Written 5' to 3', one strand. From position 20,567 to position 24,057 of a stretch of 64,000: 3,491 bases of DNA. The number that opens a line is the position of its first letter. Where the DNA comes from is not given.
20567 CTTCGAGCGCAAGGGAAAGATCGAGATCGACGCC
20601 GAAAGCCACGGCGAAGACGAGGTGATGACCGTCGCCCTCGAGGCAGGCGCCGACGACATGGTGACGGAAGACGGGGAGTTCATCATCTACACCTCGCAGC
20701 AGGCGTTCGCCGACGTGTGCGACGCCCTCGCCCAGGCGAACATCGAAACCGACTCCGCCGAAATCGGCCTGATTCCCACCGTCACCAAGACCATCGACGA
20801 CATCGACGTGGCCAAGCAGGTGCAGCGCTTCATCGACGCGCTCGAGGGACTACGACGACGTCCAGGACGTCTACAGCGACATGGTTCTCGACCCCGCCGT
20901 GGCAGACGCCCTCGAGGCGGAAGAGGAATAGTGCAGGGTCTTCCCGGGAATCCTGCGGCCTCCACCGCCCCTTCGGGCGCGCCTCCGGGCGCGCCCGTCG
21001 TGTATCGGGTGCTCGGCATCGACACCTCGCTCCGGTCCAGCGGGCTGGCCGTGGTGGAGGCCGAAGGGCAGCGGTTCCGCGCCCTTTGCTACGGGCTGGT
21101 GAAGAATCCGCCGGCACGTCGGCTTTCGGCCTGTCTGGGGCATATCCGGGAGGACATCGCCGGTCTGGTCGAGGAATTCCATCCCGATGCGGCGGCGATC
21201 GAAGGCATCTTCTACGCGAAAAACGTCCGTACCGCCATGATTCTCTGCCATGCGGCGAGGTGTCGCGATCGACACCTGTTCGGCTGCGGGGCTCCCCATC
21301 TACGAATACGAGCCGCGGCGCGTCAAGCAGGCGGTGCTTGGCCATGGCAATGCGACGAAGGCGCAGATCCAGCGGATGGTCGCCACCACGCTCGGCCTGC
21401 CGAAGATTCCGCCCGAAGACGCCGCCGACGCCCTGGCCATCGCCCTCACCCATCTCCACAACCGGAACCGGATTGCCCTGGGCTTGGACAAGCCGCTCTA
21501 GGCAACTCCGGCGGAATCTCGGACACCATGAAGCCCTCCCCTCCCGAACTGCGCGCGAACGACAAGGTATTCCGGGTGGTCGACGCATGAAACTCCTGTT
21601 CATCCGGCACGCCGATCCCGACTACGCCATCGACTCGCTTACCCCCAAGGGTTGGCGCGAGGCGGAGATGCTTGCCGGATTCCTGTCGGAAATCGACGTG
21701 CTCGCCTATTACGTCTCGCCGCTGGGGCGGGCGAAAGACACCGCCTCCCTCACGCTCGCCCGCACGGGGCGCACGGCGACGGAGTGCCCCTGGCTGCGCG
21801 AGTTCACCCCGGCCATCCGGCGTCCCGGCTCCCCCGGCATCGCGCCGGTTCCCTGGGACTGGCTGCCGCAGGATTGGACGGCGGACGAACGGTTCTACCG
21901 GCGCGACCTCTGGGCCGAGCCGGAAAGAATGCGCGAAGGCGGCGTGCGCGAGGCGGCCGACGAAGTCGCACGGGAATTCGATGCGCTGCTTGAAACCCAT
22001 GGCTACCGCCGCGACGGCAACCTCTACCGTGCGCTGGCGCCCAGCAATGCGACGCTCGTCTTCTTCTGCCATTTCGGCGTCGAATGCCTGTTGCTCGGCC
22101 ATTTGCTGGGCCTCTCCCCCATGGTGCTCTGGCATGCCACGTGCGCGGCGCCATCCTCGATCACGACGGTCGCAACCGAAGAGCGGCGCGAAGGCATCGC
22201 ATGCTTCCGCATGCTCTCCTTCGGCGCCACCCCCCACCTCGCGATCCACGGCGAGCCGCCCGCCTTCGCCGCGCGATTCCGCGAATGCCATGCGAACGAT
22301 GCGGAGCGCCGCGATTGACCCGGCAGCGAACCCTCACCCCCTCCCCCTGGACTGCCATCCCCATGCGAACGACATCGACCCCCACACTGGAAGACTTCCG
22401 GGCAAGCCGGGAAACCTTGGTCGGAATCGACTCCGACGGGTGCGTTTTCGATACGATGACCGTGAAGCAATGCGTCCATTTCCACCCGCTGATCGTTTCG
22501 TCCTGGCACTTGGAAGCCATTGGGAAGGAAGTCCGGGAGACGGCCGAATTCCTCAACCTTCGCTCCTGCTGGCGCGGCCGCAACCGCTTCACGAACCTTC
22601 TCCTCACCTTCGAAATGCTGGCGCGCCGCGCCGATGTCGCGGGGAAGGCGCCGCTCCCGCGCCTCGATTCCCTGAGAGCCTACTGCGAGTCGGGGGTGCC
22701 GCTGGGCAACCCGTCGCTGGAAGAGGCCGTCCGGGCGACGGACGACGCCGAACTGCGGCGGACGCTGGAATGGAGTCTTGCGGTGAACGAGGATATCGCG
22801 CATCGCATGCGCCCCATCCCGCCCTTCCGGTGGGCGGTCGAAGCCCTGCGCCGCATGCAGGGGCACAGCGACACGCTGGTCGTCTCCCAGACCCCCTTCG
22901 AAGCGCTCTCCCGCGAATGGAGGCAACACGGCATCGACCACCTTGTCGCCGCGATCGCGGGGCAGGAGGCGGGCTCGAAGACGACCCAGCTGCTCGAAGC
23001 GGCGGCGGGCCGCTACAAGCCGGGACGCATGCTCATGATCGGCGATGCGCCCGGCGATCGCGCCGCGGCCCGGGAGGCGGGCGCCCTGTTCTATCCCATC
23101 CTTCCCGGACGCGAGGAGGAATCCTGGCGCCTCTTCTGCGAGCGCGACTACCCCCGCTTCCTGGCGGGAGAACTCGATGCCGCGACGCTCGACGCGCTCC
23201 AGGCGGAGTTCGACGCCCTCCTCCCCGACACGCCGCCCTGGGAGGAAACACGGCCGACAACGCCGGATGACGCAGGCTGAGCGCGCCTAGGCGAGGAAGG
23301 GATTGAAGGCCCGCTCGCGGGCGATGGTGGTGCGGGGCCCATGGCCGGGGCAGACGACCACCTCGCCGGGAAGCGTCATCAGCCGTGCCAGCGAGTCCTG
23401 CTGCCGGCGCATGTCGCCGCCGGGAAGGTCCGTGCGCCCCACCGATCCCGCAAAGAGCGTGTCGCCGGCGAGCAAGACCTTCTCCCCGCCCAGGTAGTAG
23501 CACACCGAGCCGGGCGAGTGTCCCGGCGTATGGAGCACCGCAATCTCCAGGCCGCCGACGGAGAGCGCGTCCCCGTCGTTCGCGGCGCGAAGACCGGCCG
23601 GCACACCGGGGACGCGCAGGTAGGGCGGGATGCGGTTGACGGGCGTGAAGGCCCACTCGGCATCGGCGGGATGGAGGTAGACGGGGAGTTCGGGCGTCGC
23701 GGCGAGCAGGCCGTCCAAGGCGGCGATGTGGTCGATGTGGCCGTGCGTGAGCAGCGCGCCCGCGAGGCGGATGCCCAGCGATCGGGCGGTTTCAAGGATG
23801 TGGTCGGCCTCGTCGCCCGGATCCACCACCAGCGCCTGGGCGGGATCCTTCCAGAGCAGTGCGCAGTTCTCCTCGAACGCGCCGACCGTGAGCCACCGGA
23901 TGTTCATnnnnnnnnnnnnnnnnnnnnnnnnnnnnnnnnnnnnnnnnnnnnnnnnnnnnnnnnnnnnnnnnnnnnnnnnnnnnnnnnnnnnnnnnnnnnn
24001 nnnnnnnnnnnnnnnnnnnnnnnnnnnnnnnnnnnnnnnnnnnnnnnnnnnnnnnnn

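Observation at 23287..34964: Flp pilins and Tad pseudopilins embedded in a glycan-degrading gene string, with no assembly machinery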

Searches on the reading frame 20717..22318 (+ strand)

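Call 10: search_protein_families(library=pfam, proteins=[window:20717-22318:+], max_evalue=0.001)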
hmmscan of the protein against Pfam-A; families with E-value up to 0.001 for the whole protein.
window:20717-22318:+ (533 aa): 1 family
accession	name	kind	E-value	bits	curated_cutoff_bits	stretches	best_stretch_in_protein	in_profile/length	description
PF00300.27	His_Phos_1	-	2.1e-11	44.3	21.7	1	295-492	3-186/194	Histidine phosphatase superfamily (branch 1)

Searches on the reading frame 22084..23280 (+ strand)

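Call 5: search_protein_families(library=pfam, proteins=[window:22084-23280:+], max_evalue=0.01)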
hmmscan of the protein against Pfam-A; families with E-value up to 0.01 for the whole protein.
window:22084-23280:+ (398 aa): 3 families
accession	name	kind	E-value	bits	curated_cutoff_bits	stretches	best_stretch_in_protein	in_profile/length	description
PF00702.32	Hydrolase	-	2.3e-06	28.6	26.4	1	203-333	52-191/191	haloacid dehalogenase-like hydrolase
PF13242.12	Hydrolase_like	-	0.00078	19.7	22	1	302-345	8-54/75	HAD-hyrolase-like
PF13419.12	HAD_2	-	0.0011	19.5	23.8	1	210-334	43-173/178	Haloacid dehalogenase-like hydrolase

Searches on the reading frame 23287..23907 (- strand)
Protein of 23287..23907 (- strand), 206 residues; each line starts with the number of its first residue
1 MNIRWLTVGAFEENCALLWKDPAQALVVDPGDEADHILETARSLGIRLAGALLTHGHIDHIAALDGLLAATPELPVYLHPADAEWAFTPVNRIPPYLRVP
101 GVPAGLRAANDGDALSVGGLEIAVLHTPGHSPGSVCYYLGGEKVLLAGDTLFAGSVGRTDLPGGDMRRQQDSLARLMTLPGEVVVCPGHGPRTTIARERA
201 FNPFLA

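Call 5: search_protein_families(library=pfam, proteins=[window:23287-23907:-], max_evalue=0.01)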
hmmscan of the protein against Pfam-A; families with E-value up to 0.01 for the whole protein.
window:23287-23907:- (206 aa): 2 families
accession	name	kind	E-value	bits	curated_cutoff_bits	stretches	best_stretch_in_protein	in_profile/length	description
PF00753.33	Lactamase_B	-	8.1e-33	114.5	22.7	1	10-189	3-196/196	Metallo-beta-lactamase superfamily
PF12706.13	Lactamase_B_2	-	1e-05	25.7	27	1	47-150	30-143/200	Beta-lactamase superfamily domain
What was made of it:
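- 23287..23907 (-): GloB-like metallo-beta-lactamase-fold hydrolase, 206 aa, no signal peptide. Last gene of the unit; it converges on the HAD hydrolase gene at 22084-23280 (+). PF00753 at E=8e-33 (call 5).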

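Call 37: search_protein_families(library=ncbifam, proteins=[window:23287-23907:-], max_evalue=1)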
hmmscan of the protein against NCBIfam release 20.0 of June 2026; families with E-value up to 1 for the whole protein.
window:23287-23907:- (206 aa): 44 families (the best 25 are shown)
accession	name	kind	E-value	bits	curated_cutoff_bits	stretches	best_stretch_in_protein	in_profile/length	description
TIGR03413.1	GSH_gloB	equivalog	1.3e-28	100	200.8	1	7-189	3-164/248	hydroxyacylglutathione hydrolase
NF007597.0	PRK10241.1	equivalog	1.8e-20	73.3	421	2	109-189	89-165/251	hydroxyacylglutathione hydrolase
NF041804.1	MBL_fold_SolJ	exception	1.9e-20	73.1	350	1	13-191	19-180/224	solanimycin biosynthesis MBL-fold hydrolase SolJ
NF040641.1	bifunc_ST_SDO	equivalog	3.4e-14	52.6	625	1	33-192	187-345/423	bifunctional sulfur transferase/dioxygenase Blh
NF012229.1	bla_class_B_core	domain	1.7e-10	41.2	100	1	15-139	16-138/139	metallo-beta-lactamase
NF033105.1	bla_subclass_B3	equivalog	2.9e-09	36.6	240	1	16-139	25-155/257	subclass B3 metallo-beta-lactamase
NF000438.2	blaPOM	exception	2.3e-07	30.3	610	2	15-71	58-119/286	POM family subclass B3 metallo-beta-lactamase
NF040644.1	blaPAM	exception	7.2e-07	28.6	615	1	15-137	58-186/287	PAM family subclass B3 metallo-beta-lactamase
TIGR04558.1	SoxH_rel_PQQ_1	hypoth_equivalog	4.8e-06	25.9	300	1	113-193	140-217/285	quinoprotein relay system zinc metallohydrolase 1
NF040874.1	blaPJM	exception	0.0001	22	630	1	34-137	80-189/301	PJM family subclass B3 metallo-beta-lactamase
NF053820.1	MBLfold_Strvi7410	exception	0.00013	21.5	525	1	107-143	156-192/343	Strvi_7410 family MBL fold metallo-hydrolase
NF047896.1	blaMIM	exception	0.00013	21.4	640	1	29-138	87-202/306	MIM family subclass B3 metallo-beta-lactamase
NF033106.1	blaL1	exception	0.00028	19.9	560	1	107-137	158-188/290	L1 family subclass B3 metallo-beta-lactamase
NF000469.2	CAR_gen_B3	exception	0.00037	19.6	500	1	35-139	97-204/311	CAR family subclass B3 metallo-beta-lactamase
NF000439.2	blaAIM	exception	0.00042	20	675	1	17-137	61-189/303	AIM family subclass B3 metallo-beta-lactamase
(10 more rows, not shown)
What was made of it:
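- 23287..23907 (-): TIGR03413 GSH_gloB at 100 bits, below its cut-off (call 37).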
